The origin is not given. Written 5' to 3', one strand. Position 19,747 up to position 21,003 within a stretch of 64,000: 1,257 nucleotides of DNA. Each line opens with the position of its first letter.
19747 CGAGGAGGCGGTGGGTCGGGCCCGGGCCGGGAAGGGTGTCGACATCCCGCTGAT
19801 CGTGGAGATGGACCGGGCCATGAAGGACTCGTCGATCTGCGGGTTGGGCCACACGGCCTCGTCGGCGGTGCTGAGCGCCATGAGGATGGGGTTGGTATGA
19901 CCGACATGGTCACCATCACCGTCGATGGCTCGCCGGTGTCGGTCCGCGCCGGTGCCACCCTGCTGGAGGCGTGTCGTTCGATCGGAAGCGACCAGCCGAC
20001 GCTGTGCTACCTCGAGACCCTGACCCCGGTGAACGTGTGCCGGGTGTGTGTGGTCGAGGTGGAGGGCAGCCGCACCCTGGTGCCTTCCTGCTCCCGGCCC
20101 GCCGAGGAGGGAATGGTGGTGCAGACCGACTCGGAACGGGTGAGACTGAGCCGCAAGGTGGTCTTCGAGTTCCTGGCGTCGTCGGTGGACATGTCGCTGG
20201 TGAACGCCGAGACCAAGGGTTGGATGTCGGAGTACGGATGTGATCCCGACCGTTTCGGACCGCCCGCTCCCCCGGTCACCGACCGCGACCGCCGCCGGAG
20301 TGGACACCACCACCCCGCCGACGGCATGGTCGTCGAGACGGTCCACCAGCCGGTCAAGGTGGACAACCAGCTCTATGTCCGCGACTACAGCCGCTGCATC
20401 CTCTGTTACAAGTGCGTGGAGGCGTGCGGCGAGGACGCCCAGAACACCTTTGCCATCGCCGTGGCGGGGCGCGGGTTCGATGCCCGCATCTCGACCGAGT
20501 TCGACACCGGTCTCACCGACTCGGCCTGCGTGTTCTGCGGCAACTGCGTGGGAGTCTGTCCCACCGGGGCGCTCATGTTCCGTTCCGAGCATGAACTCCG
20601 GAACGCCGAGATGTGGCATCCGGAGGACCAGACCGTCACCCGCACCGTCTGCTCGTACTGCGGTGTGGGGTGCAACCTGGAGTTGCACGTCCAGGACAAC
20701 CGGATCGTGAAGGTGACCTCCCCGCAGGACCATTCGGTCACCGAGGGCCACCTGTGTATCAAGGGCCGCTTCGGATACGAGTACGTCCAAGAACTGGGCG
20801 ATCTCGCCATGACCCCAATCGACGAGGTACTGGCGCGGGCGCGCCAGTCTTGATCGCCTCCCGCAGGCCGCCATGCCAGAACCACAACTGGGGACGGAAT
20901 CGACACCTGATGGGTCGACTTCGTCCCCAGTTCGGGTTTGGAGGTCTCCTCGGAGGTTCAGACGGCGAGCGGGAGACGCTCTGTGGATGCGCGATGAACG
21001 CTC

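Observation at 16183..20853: NAD-type formate dehydrogenase operon with the alpha subunit split into two genes in circularly permuted order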

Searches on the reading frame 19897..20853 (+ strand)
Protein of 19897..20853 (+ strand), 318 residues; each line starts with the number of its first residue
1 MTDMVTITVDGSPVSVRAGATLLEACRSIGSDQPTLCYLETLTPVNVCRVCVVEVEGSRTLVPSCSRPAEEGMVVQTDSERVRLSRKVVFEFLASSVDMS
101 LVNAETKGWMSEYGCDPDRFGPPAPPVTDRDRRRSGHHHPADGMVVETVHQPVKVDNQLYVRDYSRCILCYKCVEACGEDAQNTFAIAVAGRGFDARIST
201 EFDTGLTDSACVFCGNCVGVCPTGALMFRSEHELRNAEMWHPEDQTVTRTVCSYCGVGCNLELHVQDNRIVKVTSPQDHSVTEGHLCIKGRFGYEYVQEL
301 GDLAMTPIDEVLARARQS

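Call 8: search_protein_families(library=pfam, proteins=[window:19897-20850:+])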
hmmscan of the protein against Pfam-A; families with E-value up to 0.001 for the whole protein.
window:19897-20850:+ (318 aa): 11 families
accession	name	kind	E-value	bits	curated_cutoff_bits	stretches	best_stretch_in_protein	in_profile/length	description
PF04879.21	Molybdop_Fe4S4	-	4.7e-22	78.2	22.7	1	246-298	2-54/55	Molybdopterin oxidoreductase Fe4S4 domain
PF13510.11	Fer2_4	-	3.4e-21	75.5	22.8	1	3-79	2-81/82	2Fe-2S iron-sulfur cluster binding domain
PF12838.12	Fer4_7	-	3.4e-09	37.4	27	1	166-225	1-52/52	4Fe-4S dicluster domain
PF22117.2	Fer4_Nqo3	-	3.4e-09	37.2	27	1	163-226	7-66/67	NADH-quinone oxidoreductase subunit 3, ferredoxin-like domain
PF00037.32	Fer4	-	6.6e-09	35.7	21.1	2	209-226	6-23/24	4Fe-4S binding domain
PF13187.11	Fer4_9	-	8.2e-08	32.6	27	1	166-225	1-51/52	4Fe-4S dicluster domain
PF13237.11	Fer4_10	-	1.9e-07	31.3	25.5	0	208-259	6-48/53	4Fe-4S dicluster domain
PF12837.12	Fer4_6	-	5.5e-05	23.4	25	0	162-181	4-23/24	4Fe-4S binding domain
PF13484.11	Fer4_16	-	8.4e-05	23.7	30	0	211-238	2-28/66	4Fe-4S double cluster binding domain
PF14697.11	Fer4_21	-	9.6e-05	22.9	35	1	164-224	5-55/59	4Fe-4S dicluster domain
PF13183.11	Fer4_8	-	0.00059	20.8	27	1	165-224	3-67/68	4Fe-4S dicluster domain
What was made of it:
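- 19897..20853 (+): Gene 3: the Fe-S 'wire' subunit. It carries the [2Fe-2S] cluster (C37, 48, 51, 65), two ferredoxin-type [4Fe-4S] clusters (C167/170/173/177 and C211/214/217/221) and the FS0 [4Fe-4S] domain (C252/255/259/287) with K289. It lacks the His-ligated cluster. Pfam Fer2_4, Fer4_7 and Molybdop_Fe4S4, 78 bits (call 8).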

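Call 9: find_homologous_proteins(query=window:19897-20850:+)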
Query window:19897-20850:+ (318 aa): 8000 proteins with E <= 0.001 among 8000 candidates; the best 120 are listed.
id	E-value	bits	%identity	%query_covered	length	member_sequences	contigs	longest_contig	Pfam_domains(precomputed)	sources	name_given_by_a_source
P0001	1.9e-209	712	95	100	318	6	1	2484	PF13510.12,PF00037.33,PF12838.13,PF22117.3,PF13237.12,PF13187.12,PF04879.22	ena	-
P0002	2.4e-197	673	92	99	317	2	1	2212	PF13510.12,PF00037.33,PF12838.13,PF22117.3,PF13237.12,PF13187.12,PF04879.22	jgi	jgi:NADP-reducing hydrogenase subunit HndD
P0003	2.3e-185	633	87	98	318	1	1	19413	PF13510.12,PF00037.33,PF12838.13,PF22117.3,PF13237.12,PF13187.12,PF04879.22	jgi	jgi:predicted molibdopterin-dependent oxidoreductase YjgC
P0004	7.5e-182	622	84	99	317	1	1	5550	PF13510.12,PF00037.33,PF12838.13,PF22117.3,PF13237.12,PF13187.12,PF04879.22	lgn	-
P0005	5.2e-180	616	83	99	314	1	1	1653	PF13510.12,PF00037.33,PF12838.13,PF22117.3,PF13237.12,PF13187.12,PF04879.22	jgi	jgi:predicted molibdopterin-dependent oxidoreductase YjgC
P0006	3.6e-179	613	-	-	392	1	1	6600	PF13510.12,PF00037.33,PF13484.12,PF12838.13,PF22117.3,PF13237.12,PF13187.12,PF04879.22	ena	-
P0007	8.0e-179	612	83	98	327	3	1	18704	PF13510.12,PF00037.33,PF12838.13,PF22117.3,PF13237.12,PF13187.12,PF04879.22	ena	-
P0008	8.1e-179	612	83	100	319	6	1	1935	PF13510.12,PF00037.33,PF13484.12,PF12838.13,PF22117.3,PF13237.12,PF13187.12,PF04879.22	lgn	-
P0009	1.6e-178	611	85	98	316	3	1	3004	PF13510.12,PF00037.33,PF12838.13,PF22117.3,PF13237.12,PF13187.12,PF04879.22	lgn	-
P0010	2.1e-178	610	83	100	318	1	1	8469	PF13510.12,PF00037.33,PF13484.12,PF12838.13,PF22117.3,PF13237.12,PF13187.12,PF04879.22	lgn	-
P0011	2.5e-178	610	84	98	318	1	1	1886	PF13510.12,PF00037.33,PF12838.13,PF22117.3,PF13237.12,PF13187.12,PF04879.22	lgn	-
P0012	8.8e-178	608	84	98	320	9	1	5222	PF13510.12,PF00037.33,PF12838.13,PF22117.3,PF13237.12,PF13187.12,PF04879.22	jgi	jgi:NADP-reducing hydrogenase subunit HndD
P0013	1.0e-177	608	82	99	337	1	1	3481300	PF13510.12,PF00037.33,PF12838.13,PF22117.3,PF13237.12,PF13187.12,PF04879.22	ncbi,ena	-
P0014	1.6e-177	607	85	98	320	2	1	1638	PF13510.12,PF00037.33,PF13484.12,PF12838.13,PF22117.3,PF13237.12,PF13187.12,PF04879.22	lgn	-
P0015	4.0e-177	606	83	98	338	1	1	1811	PF13510.12,PF00037.33,PF13484.12,PF12838.13,PF22117.3,PF13237.12,PF13187.12,PF04879.22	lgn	-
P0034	3.0e-174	597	82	100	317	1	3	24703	PF13510.12,PF00037.33,PF12838.13,PF22117.3,PF13237.12,PF13187.12,PF04879.22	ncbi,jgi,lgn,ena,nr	ncbi:MAG: 2Fe-2S iron-sulfur cluster-binding protein [Acidimicrobiia bacterium]|nr:2Fe-2S iron-sulfu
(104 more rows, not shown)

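Call 11: find_related_loci(query=window:19897-20850:+, collection=genome_contigs, flank=8000)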
Query window:19897-20850:+ (318 aa) in genome_contigs; peptide patterns used: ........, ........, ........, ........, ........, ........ (x = any residue, [..] = any of these).
599 stretches matched a pattern (row limit reached: there are more); 550 encode a relative of the query (tblastn E <= 1e-3); the best 80 are kept; 80 distinct loci.
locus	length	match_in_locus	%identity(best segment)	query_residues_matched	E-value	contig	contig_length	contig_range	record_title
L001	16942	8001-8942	79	5-318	1e-167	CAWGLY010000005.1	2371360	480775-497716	MAG: uncultured Acidimicrobiia bacterium isolate MFD09779.bin.1.356 genome assembly, contig: contig_7003, whole genome s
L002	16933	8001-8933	82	6-316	2e-167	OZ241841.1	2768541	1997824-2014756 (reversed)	MAG: Candidatus Spongiisociaceae bacterium isolate 826e3823-372f-4ba5-9009-4010fb4b1b28 genome assembly, chromosome: 1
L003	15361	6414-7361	81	1-316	5e-166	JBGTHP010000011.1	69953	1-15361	MAG: Acidimicrobiia bacterium isolate JTS-RE241 k141_3721661, whole genome shotgun sequence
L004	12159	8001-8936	81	5-316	1e-164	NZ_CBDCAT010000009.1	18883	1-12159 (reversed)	MAG: Candidatus Poriferisocius sp. isolate 6a58050e-6236-4a06-828a-e3003a3fcb77 contig_9, whole genome shotgun sequence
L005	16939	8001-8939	81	5-317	5e-164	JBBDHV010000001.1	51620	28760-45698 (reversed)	MAG: Acidimicrobiia bacterium isolate LejiaA_66_105 Lejia_A_1127_length_51620_cov_67, whole genome shotgun sequence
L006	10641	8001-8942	81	5-318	2e-163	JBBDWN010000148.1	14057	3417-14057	MAG: Acidimicrobiia bacterium isolate LejiaD_65_18 Lejia_D_6823_length_14057_cov_14, whole genome shotgun sequence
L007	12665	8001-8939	78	5-317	3e-160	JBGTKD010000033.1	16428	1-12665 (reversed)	MAG: Acidimicrobiia bacterium isolate JTS-RE304 k141_1105856, whole genome shotgun sequence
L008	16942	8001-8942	74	5-318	3e-160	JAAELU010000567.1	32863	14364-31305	MAG: bacterium isolate Bpl_13 BplG_CONTIG5027000, whole genome shotgun sequence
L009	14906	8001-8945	79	1-316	4e-160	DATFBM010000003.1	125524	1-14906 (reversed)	MAG TPA_asm: Acidimicrobiia bacterium isolate SMAG_U8528 k141_2036191, whole genome shotgun sequence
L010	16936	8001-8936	77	5-316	4e-158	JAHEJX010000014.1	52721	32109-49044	MAG: Actinomycetes bacterium isolate Ww568 NODE_1047_length_52721_cov_4.570380, whole genome shotgun sequence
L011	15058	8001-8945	78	4-318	5e-157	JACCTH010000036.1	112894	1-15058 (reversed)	MAG: Acidimicrobiia bacterium isolate MGR_bin69 SD2897-2912_k127_7471560, whole genome shotgun sequence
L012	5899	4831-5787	75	1-316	3e-158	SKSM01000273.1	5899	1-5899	MAG: Nitriliruptoraceae bacterium isolate CSSed162cmA_520R1 CSSed16-2cmA-65955, whole genome shotgun sequence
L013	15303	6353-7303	73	3-317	5e-156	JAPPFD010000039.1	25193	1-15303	MAG: bacterium isolate RHO1_bin_22 NODE_3333_length_25193_cov_50.081112, whole genome shotgun sequence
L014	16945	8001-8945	77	4-318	6e-155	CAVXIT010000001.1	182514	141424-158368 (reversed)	MAG: uncultured Acidimicrobiia bacterium isolate MFD09206.bin.1.94 genome assembly, contig: contig_11085, whole genome s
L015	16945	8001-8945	73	5-317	6e-155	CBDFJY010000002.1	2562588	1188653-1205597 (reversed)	MAG: Acidimicrobiia bacterium isolate 9841b5da-bbbc-437b-8723-ee48c5b8baba genome assembly, contig: contig_2, whole geno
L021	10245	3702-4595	77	1-299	3e-145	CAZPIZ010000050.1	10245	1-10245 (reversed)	MAG TPA_asm: uncultured Acidimicrobiaceae bacterium isolate SRP136066_co1_254 genome assembly, contig: NODE_8824_length_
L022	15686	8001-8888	72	4-299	3e-145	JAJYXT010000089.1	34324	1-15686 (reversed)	MAG: bacterium isolate FK3.bin63 NODE_2381_length_34324_cov_9.631254, whole genome shotgun sequence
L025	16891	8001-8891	72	4-298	6e-144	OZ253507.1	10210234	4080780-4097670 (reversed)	MAG: Candidatus Marinacidobacterales bacterium isolate be89a19c-e000-4bee-9fbc-49585ca06e7f genome assembly, chromosome:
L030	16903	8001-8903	70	4-302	8e-142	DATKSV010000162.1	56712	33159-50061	MAG TPA_asm: Candidatus Nanopelagicaceae bacterium isolate SMAG_U14063 k141_1033430, whole genome shotgun sequence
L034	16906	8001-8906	70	5-299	1e-139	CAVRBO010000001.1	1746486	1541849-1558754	MAG: uncultured Chloroflexia bacterium isolate MFD04944.bin.1.302 genome assembly, contig: contig_10669, whole genome sh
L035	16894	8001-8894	69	4-299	1e-138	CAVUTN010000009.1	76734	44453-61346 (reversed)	MAG: uncultured Actinomycetes bacterium isolate MFD00962.bin.2.114 genome assembly, contig: contig_186223, whole genome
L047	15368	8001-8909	68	2-302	1e-136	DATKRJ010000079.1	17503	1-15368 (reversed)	MAG TPA_asm: Thermomicrobiaceae bacterium isolate SMAG_U14025 k141_111237, whole genome shotgun sequence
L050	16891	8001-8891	68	4-298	2e-136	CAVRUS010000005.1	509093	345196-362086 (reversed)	MAG: uncultured Actinomycetota bacterium isolate MFD02840.bin.1.376 genome assembly, contig: contig_15057, whole genome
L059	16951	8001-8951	69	5-309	3e-135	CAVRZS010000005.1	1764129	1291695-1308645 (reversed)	MAG: uncultured Chloroflexia bacterium isolate MFD02199.bin.3.67 genome assembly, contig: contig_2742, whole genome shot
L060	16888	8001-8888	69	5-298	3e-135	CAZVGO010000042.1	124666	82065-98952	MAG TPA_asm: uncultured Anaerolineaceae bacterium isolate binchicken_co31_244 genome assembly, contig: k141_4313665, who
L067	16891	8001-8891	67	4-298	9e-135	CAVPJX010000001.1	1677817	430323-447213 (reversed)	MAG: uncultured Actinomycetes bacterium isolate MFD10007.bin.1.62 genome assembly, contig: contig_15745, whole genome sh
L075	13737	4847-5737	65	4-298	1e-134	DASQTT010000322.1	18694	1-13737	MAG TPA_asm: Actinomycetota bacterium isolate SMAG_U10942 k141_1455666, whole genome shotgun sequence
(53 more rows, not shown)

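Call 19: search_protein_representatives(protein=window:19897-20850:+)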
Query: 318 residues. Proteins with E-value up to 0.001 (for the whole library): 14631; up to 1e-10: 7172; up to 1e-30: 940. The best 150 are listed.
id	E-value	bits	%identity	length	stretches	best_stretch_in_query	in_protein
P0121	2.3e-110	385.1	65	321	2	151-298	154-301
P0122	2.1e-105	368.8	60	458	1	17-302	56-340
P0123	3.2e-102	358.3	65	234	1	73-307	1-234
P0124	1.1e-101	356.5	70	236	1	4-237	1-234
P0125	4.2e-99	348.1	70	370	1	74-300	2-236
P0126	4.6e-90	318.4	68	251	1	5-217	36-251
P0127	4.8e-90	318.3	67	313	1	11-230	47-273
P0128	4.5e-89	315.1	55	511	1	4-300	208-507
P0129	1.3e-86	307.0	64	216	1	89-301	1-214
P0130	4.2e-86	305.4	80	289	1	73-236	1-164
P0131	7.6e-84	298.0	54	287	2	154-295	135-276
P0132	5.7e-83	295.1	72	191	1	128-300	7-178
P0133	4.3e-82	292.2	41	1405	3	3-304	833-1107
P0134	2.6e-80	286.4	69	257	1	4-195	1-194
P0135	1.8e-77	277.0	64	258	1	73-262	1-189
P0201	1.0e-54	202.3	39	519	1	7-303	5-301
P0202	1.7e-54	201.5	39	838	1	6-300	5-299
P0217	1.4e-50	188.7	39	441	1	4-300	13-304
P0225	5.8e-50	186.7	38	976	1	7-299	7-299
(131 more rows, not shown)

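Call 22: search_solved_structures(query=window:19897-20850:+, show_alignments=2, max_evalue=1e-10)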
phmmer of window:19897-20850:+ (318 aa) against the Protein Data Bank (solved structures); distinct sequences matched with E-value up to 1e-10: 69 (the best 60 are shown).
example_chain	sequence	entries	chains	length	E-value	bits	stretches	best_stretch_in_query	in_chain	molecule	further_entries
9wxb_B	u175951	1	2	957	1.8e-48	168.6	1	5-299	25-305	Formate dehydrogenase alpha subunit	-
6tg9_A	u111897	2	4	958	1.8e-45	158.7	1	5-299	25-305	Formate dehydrogenase subunit alpha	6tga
8oh5_C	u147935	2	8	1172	2e-42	148.7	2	149-302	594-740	Formate dehydrogenase-O, major subunit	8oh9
9bov_A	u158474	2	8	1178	9.6e-39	136.6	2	161-308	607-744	Molybdopterin oxidoreductase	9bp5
8a6t_A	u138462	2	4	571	6.6e-37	130.6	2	156-236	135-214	Electron bifurcating hydrogenase subunit HydA1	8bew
7vw6_A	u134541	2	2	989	2e-35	125.7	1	6-299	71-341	Formate dehydrogenase | Tungsten-containing formate dehydrogenase alpha subunit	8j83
7e5z_A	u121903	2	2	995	2e-35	125.7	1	6-299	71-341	Formate dehydrogenase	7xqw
7t2r_A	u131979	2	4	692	1.7e-34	122.6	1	5-293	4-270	NiFe hydrogenase subunit A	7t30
7q4v_A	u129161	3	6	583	5.4e-32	114.4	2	5-96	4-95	Iron hydrogenase HydA1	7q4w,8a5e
7p5h_A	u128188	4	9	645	9.5e-29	103.8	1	153-231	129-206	Fe-hydrogenase, subunit alpha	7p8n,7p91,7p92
7q5y_A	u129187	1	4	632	2.6e-27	99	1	1-298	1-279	NADH dehydrogenase I chain G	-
8rqz_C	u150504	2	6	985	3e-26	95.6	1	4-229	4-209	Probable oxidoreductase YjgC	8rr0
9gzq_A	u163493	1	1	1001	3.2e-26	95.5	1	4-229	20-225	Probable oxidoreductase YjgC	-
9f5x_C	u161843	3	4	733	9.6e-26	93.9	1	3-297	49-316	NADH:ubiquinone oxidoreductase 78 kDa subunit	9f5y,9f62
7arc_G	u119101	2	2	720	1.3e-25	93.5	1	3-95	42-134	75 kDa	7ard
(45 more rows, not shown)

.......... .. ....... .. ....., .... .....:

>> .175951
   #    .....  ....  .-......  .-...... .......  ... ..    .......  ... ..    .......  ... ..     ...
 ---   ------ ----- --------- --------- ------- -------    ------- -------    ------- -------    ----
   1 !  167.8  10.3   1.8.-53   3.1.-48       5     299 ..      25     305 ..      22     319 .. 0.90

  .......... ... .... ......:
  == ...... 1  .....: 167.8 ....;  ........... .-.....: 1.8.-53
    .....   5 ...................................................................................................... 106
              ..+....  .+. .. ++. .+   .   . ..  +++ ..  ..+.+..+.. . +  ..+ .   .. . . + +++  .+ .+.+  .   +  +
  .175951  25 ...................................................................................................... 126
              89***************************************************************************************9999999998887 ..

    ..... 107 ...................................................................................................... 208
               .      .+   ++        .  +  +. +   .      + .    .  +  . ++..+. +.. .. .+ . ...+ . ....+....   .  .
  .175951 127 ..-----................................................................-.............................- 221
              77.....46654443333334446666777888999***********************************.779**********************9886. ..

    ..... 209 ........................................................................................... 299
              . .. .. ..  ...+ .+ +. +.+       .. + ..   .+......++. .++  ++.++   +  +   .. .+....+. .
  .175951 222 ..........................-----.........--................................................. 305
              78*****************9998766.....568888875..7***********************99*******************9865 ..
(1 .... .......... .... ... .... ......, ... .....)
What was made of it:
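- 19897..20853 (+): It aligns to FdsA residues 25-305 (call 22).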

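Call 36: search_protein_families(library=pfam, proteins=[L059:2686-3648:+, L059:3690-4322:+, L059:3919-4494:+, L059:4836-5939:+, L059:3594-4790:-, L034:3649-4371:-, L034:4441-4857:+, L034:4587-5294:+, L034:5294-5851:+, L034:5252-5932:-], max_evalue=0.0001)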
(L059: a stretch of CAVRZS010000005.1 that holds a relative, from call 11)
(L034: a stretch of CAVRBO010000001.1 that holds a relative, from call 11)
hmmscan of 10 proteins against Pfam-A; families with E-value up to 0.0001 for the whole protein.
L059:2686-3648:+ (321 aa): 0 families

L059:3690-4322:+ (211 aa): 0 families

L059:3919-4494:+ (192 aa): 0 families

L059:4836-5939:+ (368 aa): 1 family
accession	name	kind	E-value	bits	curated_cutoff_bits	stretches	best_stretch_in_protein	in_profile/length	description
PF01699.29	Na_Ca_ex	-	6.3e-31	107.8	24.9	2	217-360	2-149/151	Sodium/calcium exchanger protein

L059:3594-4790:- (399 aa): 5 families
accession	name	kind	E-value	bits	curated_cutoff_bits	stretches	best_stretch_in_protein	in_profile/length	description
PF13649.12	Methyltransf_25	-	2.8e-12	47.6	27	1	192-265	1-73/97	Methyltransferase domain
PF13847.12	Methyltransf_31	-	7.2e-09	35.9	27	1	189-263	4-81/145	Methyltransferase domain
PF08241.18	Methyltransf_11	-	3.8e-06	27.9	21.2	1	193-265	1-69/95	Methyltransferase domain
PF08242.18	Methyltransf_12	-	1e-05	26.6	30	1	193-264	1-73/98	Methyltransferase domain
PF01209.24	Ubie_methyltran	-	5.8e-05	23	20.1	1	182-260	41-120/233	ubiE/COQ5 methyltransferase family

L034:3649-4371:- (241 aa): 0 families

L034:4441-4857:+ (139 aa): 3 families
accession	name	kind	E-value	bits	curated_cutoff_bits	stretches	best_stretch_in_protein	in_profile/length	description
PF00903.31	Glyoxalase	-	2.1e-13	51.1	20.6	1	8-122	5-121/121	Glyoxalase/Bleomycin resistance protein/Dioxygenase superfamily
PF18029.7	Glyoxalase_6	-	3e-06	28.3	23.6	1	8-122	2-105/106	Glyoxalase-like domain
PF22677.2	Ble-like_N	-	3.2e-06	27.2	24.5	1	4-42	1-40/41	Bleomycin resistance protein-like N-terminal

L034:4587-5294:+ (236 aa): 0 families

L034:5294-5851:+ (186 aa): 0 families

L034:5252-5932:- (227 aa): 0 families

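Call 40: search_protein_families(library=ncbifam, proteins=[window:19897-20850:+], max_evalue=1e-10)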
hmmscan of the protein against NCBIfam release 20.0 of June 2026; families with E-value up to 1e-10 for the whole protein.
window:19897-20850:+ (318 aa): 9 families
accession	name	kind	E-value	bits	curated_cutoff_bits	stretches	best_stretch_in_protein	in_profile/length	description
NF040763.1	FeFe_hydrog_A6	exception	2.1e-47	161.8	765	2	5-97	1-93/571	NADH-dependent [FeFe] hydrogenase, group A6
TIGR01973.1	NuoG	equivalog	4.8e-41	141.3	470.05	2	7-93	1-87/606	NADH-quinone oxidoreductase subunit NuoG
NF005745.0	PRK07569.1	equivalog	1.1e-38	132.9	333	2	4-95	3-94/238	bidirectional hydrogenase complex protein HoxU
NF005895.0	PRK07860.1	equivalog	9e-32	110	802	2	2-93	15-108/811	NADH-quinone oxidoreductase subunit G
NF040762.1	Hydr_FeFe_Clost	exception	2e-28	99.3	900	2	6-88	2-84/572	ferredoxin hydrogenase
NF006305.0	PRK08493.1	equivalog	4.2e-27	94.6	591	1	4-91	1-86/819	NADH-quinone oxidoreductase subunit G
NF009454.0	PRK12814.1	equivalog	1e-17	63.8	916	1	4-91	3-90/657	putative NADPH-dependent glutamate synthase small subunit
TIGR01591.1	Fdh-alpha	equivalog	7.1e-17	60.7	666.25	1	250-300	1-51/672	formate dehydrogenase subunit alpha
TIGR02512.1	FeFe_hydrog_A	subfamily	3.1e-13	49.4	405.95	1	161-244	3-85/375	[FeFe] hydrogenase, group A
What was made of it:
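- The gene 3 Fe4S4 domain matches the FDH-specific start of TIGR01591 (60.7 bits, call 40).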

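Call 51: find_encoding_contigs(protein=window:19897-20853:+, flank=6000, max_places=4)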
Protein window:19897-20853:+ (318 aa): no gene with exactly this product is on record in the collection.
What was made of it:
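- Tried and rejected: The exact gene 3 protein is not on record in the contig index (call 51), so the sample of origin was not identified.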

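Call 52: find_encoding_contigs(protein=P0013, flank=8000, max_places=2)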
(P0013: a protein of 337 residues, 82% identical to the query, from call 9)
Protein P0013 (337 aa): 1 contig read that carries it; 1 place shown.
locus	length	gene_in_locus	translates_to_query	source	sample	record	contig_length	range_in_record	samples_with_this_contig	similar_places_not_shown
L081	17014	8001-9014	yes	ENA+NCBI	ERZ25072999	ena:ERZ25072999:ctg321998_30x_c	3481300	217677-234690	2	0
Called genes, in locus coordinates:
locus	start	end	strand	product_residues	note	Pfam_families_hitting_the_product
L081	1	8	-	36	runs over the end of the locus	-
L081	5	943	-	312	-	PF12697:Abhydrolase_6, PF00326:Peptidase_S9 (faint), PF12146:Hydrolase_4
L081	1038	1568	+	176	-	PF25213:HVO_A0261_N (weak), PF12840:HTH_20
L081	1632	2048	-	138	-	PF09055:Sod_Ni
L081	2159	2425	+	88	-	PF10502:Peptidase_S26 (weak)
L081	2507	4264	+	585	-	PF01268:FTHFS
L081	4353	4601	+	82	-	PF00384:Molybdopterin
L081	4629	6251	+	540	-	PF00384:Molybdopterin, PF01568:Molydop_binding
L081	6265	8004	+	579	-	PF01257:2Fe-2S_thioredx, PF01512:Complex1_51K, PF10531:SLBB, PF10589:NADH_4Fe-4S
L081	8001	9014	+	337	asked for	PF13510:Fer2_4, PF13187:Fer4_9 (faint), PF13237:Fer4_10 (faint), PF22117:Fer4_Nqo3, PF12838:Fer4_7 (weak), PF00037:Fer4 (weak), PF04879:Molybdop_Fe4S4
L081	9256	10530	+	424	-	PF07690:MFS_1, PF05977:MFS_3, PF07690:MFS_1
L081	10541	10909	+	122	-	PF10823:DUF2568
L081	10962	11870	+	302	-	PF02423:OCD_Mu_crystall, PF01488:Shikimate_DH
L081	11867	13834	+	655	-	PF00724:Oxidored_FMN, PF00070:Pyr_redox (faint), PF01266:DAO (faint), PF03486:HI0933_like (faint), PF07992:Pyr_redox_2, PF12831:FAD_oxidored (weak), PF13450:NAD_binding_8 (weak)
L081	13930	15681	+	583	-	PF00425:Chorismate_bind, PF01063:Aminotran_4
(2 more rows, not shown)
